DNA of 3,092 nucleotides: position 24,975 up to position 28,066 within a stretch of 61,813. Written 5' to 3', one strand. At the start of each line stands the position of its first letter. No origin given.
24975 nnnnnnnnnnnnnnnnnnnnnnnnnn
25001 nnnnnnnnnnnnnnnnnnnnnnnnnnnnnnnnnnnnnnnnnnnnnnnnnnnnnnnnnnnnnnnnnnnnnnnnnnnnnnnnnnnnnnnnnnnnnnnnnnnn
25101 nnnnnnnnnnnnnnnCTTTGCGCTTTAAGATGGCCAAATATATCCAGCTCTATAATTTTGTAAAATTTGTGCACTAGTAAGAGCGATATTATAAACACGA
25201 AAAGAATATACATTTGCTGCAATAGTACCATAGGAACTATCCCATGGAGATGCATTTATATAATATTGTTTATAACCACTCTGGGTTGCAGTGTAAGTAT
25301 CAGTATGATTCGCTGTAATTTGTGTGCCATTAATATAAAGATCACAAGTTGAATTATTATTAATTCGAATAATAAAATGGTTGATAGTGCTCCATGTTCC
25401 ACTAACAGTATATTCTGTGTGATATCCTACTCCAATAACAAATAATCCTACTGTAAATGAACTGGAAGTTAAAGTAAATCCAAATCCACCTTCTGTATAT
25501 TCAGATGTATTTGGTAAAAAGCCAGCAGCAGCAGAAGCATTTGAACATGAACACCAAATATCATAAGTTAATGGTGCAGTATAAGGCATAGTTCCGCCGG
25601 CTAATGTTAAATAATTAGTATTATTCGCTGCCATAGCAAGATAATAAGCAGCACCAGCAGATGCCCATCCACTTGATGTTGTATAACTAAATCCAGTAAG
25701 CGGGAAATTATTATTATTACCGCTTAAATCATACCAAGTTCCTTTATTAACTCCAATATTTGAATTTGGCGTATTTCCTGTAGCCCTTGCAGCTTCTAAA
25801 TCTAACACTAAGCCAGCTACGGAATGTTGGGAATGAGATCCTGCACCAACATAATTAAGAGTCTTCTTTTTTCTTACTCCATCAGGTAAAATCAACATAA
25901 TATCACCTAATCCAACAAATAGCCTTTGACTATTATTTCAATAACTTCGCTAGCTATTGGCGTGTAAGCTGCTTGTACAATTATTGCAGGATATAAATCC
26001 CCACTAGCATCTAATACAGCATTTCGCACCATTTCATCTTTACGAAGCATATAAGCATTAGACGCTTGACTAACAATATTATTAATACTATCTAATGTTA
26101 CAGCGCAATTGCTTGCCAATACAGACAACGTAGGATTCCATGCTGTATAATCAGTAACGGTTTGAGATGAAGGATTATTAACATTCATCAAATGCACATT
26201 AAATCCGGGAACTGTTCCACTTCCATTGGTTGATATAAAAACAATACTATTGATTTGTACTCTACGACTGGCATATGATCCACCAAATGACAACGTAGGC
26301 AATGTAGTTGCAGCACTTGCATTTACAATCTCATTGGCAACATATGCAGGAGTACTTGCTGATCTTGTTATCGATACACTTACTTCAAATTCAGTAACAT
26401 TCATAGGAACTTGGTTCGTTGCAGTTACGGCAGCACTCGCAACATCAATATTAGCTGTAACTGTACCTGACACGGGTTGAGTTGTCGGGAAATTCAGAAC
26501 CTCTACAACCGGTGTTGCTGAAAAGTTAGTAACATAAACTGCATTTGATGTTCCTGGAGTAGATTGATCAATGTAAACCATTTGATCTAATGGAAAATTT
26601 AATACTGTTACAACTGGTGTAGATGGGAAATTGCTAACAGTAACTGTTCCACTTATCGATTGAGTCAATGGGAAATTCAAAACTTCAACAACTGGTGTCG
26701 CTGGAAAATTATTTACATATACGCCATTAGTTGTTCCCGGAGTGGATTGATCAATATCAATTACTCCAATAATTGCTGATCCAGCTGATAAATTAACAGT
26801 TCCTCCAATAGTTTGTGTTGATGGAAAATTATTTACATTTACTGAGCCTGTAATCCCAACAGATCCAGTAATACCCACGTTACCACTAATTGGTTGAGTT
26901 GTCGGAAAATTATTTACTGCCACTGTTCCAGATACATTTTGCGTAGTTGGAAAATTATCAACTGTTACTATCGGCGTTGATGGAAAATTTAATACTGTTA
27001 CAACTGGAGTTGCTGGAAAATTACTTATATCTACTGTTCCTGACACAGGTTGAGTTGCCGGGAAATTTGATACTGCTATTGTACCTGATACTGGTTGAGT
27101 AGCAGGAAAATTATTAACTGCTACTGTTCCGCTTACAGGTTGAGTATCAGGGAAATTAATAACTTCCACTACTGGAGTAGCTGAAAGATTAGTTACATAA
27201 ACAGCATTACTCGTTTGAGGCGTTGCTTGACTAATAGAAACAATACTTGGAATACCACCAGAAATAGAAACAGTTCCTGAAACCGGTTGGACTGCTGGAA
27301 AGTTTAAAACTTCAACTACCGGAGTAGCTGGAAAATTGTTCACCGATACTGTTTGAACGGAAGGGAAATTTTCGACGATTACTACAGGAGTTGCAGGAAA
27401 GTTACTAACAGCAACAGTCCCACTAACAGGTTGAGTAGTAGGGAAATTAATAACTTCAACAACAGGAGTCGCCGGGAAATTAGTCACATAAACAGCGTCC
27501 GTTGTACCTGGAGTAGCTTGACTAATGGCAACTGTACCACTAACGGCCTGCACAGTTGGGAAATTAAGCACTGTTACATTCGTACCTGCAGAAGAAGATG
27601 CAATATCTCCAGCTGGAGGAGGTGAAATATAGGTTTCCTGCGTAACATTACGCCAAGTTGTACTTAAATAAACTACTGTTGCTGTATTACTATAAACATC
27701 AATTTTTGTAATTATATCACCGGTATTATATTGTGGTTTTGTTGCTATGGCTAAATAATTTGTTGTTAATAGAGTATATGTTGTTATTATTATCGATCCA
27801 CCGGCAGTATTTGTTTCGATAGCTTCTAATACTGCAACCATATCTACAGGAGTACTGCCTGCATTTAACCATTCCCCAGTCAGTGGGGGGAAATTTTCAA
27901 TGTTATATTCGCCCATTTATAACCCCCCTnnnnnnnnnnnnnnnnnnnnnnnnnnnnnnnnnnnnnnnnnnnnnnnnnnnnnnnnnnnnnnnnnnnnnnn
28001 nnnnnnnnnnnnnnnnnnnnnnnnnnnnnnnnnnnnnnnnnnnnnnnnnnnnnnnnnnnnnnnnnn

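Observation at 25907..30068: Paralogous family of NFP-repeat proteins inside the head-morphogenesis operon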

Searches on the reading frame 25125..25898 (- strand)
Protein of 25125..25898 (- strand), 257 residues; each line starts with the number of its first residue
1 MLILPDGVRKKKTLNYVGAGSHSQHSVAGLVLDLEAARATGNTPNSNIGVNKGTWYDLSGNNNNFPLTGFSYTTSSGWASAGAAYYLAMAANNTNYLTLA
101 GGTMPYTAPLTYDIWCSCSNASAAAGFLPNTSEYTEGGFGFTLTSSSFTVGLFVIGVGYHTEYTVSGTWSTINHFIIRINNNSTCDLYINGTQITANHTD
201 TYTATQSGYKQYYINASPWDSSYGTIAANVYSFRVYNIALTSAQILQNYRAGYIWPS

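Call 4: search_protein_families(library=pfam, proteins=[window:25125-25898:-], max_evalue=0.1)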
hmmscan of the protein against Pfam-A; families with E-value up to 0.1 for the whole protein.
window:25125-25898:- (257 aa): 0 families

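Call 5: search_protein_families(library=phrogs, proteins=[window:25125-25898:-], max_evalue=0.01)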
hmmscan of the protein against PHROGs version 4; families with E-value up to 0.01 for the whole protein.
window:25125-25898:- (257 aa): 2 families
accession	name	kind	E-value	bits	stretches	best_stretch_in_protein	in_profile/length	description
phrog_17347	-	unknown function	4.7e-08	34.1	1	95-252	56-208/312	-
phrog_8510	-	head and packaging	1.5e-07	30.6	1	84-251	1170-1341/1348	virion structural protein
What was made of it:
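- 25125..25898 (-): p257: last gene of the variable cassette, a candidate lectin-like (LamG-like by eye) virion protein. phrog_8510 'virion structural protein' E 1.5e-7 (call 5).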

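Call 68: search_protein_families(library=ncbifam, proteins=[window:25125-25898:-], max_evalue=0.01)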
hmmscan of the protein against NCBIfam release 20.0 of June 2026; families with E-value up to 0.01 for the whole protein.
window:25125-25898:- (257 aa): 0 families

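Call 77: search_solved_structures(query=window:25125-25898:-, max_evalue=10)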
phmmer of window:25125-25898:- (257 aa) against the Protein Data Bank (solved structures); distinct sequences matched with E-value up to 10: 1.
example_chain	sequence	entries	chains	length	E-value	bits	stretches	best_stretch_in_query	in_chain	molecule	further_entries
7ucw_A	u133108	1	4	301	0.49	13.2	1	98-156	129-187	Decr1 protein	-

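Call 78: search_dna_similar(query=window:25125-25898:-, collection=phages, mode=protein, max_evalue=0.001, max_rows=15)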
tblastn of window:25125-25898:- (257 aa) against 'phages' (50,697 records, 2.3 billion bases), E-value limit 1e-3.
No match.

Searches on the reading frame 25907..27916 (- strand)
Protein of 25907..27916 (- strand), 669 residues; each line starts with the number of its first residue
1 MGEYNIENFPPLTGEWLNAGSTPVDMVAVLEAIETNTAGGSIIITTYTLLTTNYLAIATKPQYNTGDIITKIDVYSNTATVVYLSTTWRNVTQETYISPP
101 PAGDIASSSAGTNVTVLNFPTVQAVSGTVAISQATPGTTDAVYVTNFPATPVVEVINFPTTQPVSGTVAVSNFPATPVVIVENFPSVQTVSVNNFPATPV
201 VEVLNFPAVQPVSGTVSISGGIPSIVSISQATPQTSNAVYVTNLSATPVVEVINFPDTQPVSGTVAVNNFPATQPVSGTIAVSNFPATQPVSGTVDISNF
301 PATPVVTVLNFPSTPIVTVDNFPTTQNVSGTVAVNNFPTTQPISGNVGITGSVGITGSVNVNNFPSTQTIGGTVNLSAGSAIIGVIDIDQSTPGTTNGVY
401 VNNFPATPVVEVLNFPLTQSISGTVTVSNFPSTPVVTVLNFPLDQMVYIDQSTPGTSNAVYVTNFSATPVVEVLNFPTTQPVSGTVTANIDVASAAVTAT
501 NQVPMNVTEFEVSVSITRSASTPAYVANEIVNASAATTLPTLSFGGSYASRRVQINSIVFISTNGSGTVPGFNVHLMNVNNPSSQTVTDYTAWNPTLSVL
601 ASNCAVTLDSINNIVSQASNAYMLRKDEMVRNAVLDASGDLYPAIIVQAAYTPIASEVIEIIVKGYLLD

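Call 4: search_protein_families(library=pfam, proteins=[window:25907-27916:-], max_evalue=0.1)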
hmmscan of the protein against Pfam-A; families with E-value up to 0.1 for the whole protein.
window:25907-27916:- (669 aa): 1 family
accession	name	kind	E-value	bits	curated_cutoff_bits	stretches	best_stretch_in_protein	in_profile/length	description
PF21997.1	DUF6928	-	0.081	12.9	27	0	394-477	25-111/202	Family of unknown function (DUF6928)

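Call 5: search_protein_families(library=phrogs, proteins=[window:25907-27916:-], max_evalue=0.01)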
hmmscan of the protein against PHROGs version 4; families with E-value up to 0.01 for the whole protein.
window:25907-27916:- (669 aa): 0 families

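Call 7: search_dna_similar(query=window:25907-27916:-, collection=phages, mode=protein, max_rows=30)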
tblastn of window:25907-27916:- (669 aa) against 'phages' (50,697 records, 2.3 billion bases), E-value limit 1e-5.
No match.

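Call 16: search_solved_structures(query=window:25907-27916:-, max_evalue=1)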
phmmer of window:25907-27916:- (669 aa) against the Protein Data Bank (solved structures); distinct sequences matched with E-value up to 1: 0.

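Call 19: search_protein_representatives(protein=window:25907-27916:-)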
Query: 669 residues. Proteins with E-value up to 0.001 (for the whole library): 1600; up to 1e-10: 547; up to 1e-30: 69. The best 150 are listed.
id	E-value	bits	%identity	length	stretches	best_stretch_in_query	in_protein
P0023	1.2e-167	575.9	46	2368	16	114-372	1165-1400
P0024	4.5e-112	392.3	44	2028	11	126-372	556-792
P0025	2.9e-91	323.6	59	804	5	250-349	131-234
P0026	1.2e-87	311.6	38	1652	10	122-433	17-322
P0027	6.2e-81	289.4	46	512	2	489-668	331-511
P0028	3.9e-74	267.0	61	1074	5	249-378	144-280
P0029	3.0e-73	264.1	50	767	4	248-349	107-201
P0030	9.9e-62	226.0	46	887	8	253-349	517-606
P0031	7.9e-61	223.1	58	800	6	251-377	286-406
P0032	4.8e-60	220.5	40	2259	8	192-376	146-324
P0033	7.1e-59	216.6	50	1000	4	205-436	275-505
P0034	4.7e-57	210.6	50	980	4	266-382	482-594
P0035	6.1e-54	200.3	54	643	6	223-306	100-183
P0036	1.0e-53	199.5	48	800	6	267-380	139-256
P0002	3.2e-51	191.3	53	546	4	201-383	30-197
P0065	7.7e-35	137.2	43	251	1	462-668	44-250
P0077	3.3e-33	131.8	48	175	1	503-668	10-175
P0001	4.8e-32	128.0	58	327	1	372-501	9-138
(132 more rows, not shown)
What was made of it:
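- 26456..27577 (-): p669 shaft: 20 NFP plus 3 NLS/NFS units of 11 or 15 residues and 4 (I/V)(S/D)Q(A/S)TPGT.N.V units. The region matched by most of the 1600 representative hits (call 19).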

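Call 31: find_related_loci(query=window:25907-27916:-, collection=viral_contigs, flank=10000)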
Query window:25907-27916:- (669 aa) in viral_contigs; peptide patterns used: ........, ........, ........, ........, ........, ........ (x = any residue, [..] = any of these).
2 stretches matched a pattern, but none encodes a relative of the query by tblastn (E <= 1e-3).

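Call 32: find_encoding_contigs(protein=P0027, flank=10000, max_places=3)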
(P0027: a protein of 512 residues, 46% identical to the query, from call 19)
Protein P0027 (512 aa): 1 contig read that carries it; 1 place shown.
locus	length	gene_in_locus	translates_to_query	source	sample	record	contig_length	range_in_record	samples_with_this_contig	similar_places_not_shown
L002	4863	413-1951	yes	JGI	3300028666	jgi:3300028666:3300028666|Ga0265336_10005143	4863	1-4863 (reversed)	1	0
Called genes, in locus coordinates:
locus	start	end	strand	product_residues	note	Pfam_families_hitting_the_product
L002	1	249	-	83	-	?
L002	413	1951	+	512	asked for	-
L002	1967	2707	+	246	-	PF12138:Spherulin4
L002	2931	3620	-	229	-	-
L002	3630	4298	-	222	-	-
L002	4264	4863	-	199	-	?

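Call 68: search_protein_families(library=ncbifam, proteins=[window:25907-27916:-], max_evalue=0.01)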
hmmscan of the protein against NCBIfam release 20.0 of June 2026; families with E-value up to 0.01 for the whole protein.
window:25907-27916:- (669 aa): 0 families

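Call 69: list_cluster_members(proteins=[P0001, P0021, window:25910-27916:-, window:21887-22945:-])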
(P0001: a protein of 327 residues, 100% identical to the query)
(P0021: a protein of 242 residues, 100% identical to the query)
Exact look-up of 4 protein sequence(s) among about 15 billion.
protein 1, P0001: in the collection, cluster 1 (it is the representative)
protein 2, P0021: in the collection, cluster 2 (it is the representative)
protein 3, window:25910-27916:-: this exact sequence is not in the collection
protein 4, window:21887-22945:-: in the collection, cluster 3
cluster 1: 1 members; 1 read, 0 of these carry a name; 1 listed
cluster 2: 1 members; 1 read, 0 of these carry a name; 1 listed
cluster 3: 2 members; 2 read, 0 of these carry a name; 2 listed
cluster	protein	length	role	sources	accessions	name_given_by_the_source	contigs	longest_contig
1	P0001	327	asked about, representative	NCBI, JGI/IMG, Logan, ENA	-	-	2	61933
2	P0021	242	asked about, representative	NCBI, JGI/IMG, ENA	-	-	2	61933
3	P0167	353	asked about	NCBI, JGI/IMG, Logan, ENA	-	-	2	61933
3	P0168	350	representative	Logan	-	-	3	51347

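Call 70: predict_structure(alignment_id=A4)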
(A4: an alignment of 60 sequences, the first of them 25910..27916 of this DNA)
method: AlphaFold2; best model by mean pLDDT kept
length: 669 residues; sequences in the alignment: 60
mean_pLDDT: 57.1   pTM: 0.41
mean pLDDT of the five models: 57.1, 56.5, 55.4, 54.2, 52.2
residues with pLDDT >= 90: 127; 70-90: 47; 50-70: 135; < 50: 360
segments of 3 or more residues with pLDDT < 50: 1-130, 132-146, 161-165, 209-214, 219-221, 231-246, 248-250, 253-255, 257-262, 301-312, 314-382, 384-387, 389-400, 413-429, 433-466, 468-472
pLDDT, mean of each block of 10 residues (from residue 1): 38 41 41 42 33 34 37 33 28 30 34 40 39 40 48 60 53 64 59 62 58 51 54 46 47 47 54 64 61 54 40 42 40 37 37 38 40 43 47 44 50 43 47 46 42 41 45 49 51 65 74 94 93 87 92 96 82 95 93 96 95 84 94 97 96 93 93
secondary structure, 60 per line:
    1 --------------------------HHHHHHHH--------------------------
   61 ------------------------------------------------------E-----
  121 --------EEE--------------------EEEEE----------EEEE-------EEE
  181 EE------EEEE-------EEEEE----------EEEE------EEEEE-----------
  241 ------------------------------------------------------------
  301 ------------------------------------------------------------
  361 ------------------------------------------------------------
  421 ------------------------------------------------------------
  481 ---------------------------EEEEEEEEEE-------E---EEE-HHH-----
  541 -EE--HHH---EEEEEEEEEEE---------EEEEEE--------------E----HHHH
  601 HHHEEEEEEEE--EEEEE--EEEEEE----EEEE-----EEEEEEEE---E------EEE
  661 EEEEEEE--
elements in order (helices of 4 or more, strands of 3 or more residues): H27-34 E129-131 E152-156 E167-170 E178-182 E189-192 E200-204 E215-218 E225-229 E508-517 E529-531 E552-562 E572-577 H597-603 E604-611 E614-618 E621-626 E631-634 E640-647 E658-667
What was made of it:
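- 26456..27577 (-): AlphaFold monomer confidence is low here (block-mean pLDDT mostly below 50, at most 64; call 70).
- On Adenovirus/PRD1-type trimeric fibre: The monomer model of the shaft has block-mean pLDDT mostly below 50 and at most 64 (call 70).
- The shaft is not confidently folded as a monomer (call 70).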

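Call 91: search_dna_similar(query=P0077, collection=phages, mode=protein, max_evalue=1, max_rows=15)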
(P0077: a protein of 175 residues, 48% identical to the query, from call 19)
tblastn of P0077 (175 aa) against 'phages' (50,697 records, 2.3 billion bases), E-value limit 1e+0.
Records with a match: 2; places in all: 2; records where one place covers at least 80% of the query: 1.
Best place of each record, by identity: <60% 2.
By first word of the organism name: dsDNA 1; Caulobacter 1.
By host as written in the record: Methanosarcinales 1; Caulobacter vibrioides CB15 1.
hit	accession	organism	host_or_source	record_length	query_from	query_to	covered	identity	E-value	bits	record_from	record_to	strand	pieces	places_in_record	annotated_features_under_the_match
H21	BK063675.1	dsDNA virus vir556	Methanosarcinales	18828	24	175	87%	27.9%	4e-3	42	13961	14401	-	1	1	hypothetical protein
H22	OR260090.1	Caulobacter phage Quill_5.2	Caulobacter vibrioides CB15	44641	19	106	50%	40.2%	6e-3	42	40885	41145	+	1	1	hypothetical protein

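Call 92: get_annotated_region(hit=H22, flank=8000)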
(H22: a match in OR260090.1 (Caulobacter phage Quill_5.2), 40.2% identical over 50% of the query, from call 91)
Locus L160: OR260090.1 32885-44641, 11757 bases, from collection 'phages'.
description: Caulobacter phage Quill_5.2, complete genome.
organism: Caulobacter phage Quill_5.2 (NCBI taxid 3075108)
taxonomy: Viruses; Duplodnaviria; Heunggongvirae; Uroviricota; Caudoviricetes; Autographiviridae; Lullwatervirus
host: Caulobacter vibrioides CB15; source: Rocky Branch Creek; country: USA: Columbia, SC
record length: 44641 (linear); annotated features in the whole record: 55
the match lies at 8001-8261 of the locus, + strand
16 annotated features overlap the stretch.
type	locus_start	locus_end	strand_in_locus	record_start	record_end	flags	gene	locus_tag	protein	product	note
CDS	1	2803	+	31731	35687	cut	-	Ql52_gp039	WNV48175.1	internal virion protein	-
CDS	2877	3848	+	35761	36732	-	-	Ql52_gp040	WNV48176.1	tail fiber protein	-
CDS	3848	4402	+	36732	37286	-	-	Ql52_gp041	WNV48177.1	hypothetical protein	-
CDS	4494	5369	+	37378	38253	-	-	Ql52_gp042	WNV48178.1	hypothetical protein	-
CDS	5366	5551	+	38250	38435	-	-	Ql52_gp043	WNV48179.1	holin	pin holin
CDS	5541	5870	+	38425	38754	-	-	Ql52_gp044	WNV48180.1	small terminase subunit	-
CDS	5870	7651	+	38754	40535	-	-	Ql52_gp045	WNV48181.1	terminase large subunit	terminase large subunit Gp19, DNA packaging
CDS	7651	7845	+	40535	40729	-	-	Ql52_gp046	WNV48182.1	hypothetical protein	-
CDS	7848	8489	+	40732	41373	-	-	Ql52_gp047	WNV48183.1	hypothetical protein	-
CDS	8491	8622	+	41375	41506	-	-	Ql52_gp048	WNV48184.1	hypothetical protein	-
CDS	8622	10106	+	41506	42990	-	-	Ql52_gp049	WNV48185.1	hypothetical protein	-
CDS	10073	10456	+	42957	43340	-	-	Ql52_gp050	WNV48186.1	hypothetical protein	-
CDS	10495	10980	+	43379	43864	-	-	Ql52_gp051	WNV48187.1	SAR endolysin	-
CDS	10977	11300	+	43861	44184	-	-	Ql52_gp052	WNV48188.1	I-spanin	-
CDS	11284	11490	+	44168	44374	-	-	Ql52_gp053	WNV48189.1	0-spanin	-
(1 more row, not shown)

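Call 96: search_protein_families(library=pfam, proteins=[L131:6772-7830:+, L131:6398-6772:+, L131:5992-6381:+, L131:2978-3757:+, L131:1874-2089:+], max_evalue=0.1)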
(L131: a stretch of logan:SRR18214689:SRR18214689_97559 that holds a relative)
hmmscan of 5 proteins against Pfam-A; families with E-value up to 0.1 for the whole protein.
L131:6772-7830:+ (353 aa): 0 families

L131:6398-6772:+ (125 aa): 0 families

L131:5992-6381:+ (130 aa): 0 families

L131:2978-3757:+ (260 aa): 0 families

L131:1874-2089:+ (72 aa): 1 family
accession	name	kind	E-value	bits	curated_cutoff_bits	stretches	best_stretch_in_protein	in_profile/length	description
PF10470.14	AKAP7_RIRII_bdg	-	0.041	14.4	22.7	1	45-63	13-31/57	PKA-RI-RII subunit binding domain of A-kinase anchor protein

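Call 104: find_encoding_contigs(protein=P0077, flank=8000, max_places=2)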
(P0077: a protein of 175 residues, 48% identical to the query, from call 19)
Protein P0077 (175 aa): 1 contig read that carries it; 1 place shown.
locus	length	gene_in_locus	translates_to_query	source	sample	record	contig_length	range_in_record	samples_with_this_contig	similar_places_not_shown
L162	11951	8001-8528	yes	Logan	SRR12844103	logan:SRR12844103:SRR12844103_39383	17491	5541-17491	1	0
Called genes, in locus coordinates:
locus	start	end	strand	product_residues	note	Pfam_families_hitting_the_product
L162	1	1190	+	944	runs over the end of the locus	-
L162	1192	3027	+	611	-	PF05709:Sipho_tail, PF20195:DUF6558 (weak), PF13385:Laminin_G_3 (faint), PF22768:SPP1_Dit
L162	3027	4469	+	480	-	PF18994:Prophage_tailD1 (weak), PF26674:Prophage_tail_N2 (weak), PF06605:Prophage_tail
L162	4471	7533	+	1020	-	PF00704:Glyco_hydro_18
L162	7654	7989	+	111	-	PF27453:XepA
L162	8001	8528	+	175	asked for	-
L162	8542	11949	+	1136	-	?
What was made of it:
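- A stand-alone knob homologue lies in a siphovirus tail-tip module, in the order tape measure, Dit, Tal, GH18, XepA, knob (call 104).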

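Call 105: find_encoding_contigs(protein=P0065, flank=8000, max_places=2)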
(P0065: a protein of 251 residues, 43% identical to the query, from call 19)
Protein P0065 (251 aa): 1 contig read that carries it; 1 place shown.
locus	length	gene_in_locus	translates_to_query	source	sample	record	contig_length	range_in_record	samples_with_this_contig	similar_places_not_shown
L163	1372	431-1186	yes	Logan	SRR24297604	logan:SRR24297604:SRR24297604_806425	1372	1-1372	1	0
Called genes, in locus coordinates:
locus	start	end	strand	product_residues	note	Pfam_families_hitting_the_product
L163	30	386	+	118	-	-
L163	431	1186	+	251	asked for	-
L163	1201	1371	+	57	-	?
